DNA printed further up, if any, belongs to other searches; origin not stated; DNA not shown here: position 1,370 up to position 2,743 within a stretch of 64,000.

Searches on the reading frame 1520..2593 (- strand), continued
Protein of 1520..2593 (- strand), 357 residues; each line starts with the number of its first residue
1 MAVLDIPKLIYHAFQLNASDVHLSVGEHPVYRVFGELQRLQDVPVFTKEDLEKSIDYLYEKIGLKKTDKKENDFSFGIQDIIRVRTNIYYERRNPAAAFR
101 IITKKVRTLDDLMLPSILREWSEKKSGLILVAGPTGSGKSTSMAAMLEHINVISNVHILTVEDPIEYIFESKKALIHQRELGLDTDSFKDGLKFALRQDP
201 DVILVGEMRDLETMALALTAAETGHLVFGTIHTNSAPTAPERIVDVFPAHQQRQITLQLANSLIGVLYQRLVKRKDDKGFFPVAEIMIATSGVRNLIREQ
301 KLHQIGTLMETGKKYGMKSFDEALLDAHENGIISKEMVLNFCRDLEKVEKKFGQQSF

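Call 69: search_solved_structures(query=window:1520-2593:-, max_evalue=1e-30, show_alignments=1)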
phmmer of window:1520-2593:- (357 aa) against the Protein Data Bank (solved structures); distinct sequences matched with E-value up to 1e-30: 10.
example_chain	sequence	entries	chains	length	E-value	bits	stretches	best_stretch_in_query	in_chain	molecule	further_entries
2ewv_A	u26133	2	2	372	4.6e-91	308.6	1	5-350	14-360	twitching motility protein PilT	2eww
2gsz_A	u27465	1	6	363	5.1e-91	308.5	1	5-350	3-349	twitching motility protein PilT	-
3jvu_A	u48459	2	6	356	1.9e-85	290.1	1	4-353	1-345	Twitching mobility protein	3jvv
6ojx_A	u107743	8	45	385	3.6e-84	286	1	9-329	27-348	Twitching motility pilus retraction ATPase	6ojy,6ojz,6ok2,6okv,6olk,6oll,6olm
5zfq_A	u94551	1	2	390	6.4e-84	285.1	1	9-345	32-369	Twitching motility pilus retraction protein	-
5fl3_A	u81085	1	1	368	2.9e-82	279.7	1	11-340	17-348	PILI RETRACTION PROTEIN PILT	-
2eyu_A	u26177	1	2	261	1.3e-68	234.9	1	111-350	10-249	twitching motility protein PilT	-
10my_A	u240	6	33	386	2.6e-67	230.5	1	17-339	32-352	PilT/PilU family type 4a pilus ATPase | Twitching motility protein PilT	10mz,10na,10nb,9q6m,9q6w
9n32_A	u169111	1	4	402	1.7e-65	224.6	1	5-340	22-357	PilU protein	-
6geb_A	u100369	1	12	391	9.4e-32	113.7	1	7-335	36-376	DotB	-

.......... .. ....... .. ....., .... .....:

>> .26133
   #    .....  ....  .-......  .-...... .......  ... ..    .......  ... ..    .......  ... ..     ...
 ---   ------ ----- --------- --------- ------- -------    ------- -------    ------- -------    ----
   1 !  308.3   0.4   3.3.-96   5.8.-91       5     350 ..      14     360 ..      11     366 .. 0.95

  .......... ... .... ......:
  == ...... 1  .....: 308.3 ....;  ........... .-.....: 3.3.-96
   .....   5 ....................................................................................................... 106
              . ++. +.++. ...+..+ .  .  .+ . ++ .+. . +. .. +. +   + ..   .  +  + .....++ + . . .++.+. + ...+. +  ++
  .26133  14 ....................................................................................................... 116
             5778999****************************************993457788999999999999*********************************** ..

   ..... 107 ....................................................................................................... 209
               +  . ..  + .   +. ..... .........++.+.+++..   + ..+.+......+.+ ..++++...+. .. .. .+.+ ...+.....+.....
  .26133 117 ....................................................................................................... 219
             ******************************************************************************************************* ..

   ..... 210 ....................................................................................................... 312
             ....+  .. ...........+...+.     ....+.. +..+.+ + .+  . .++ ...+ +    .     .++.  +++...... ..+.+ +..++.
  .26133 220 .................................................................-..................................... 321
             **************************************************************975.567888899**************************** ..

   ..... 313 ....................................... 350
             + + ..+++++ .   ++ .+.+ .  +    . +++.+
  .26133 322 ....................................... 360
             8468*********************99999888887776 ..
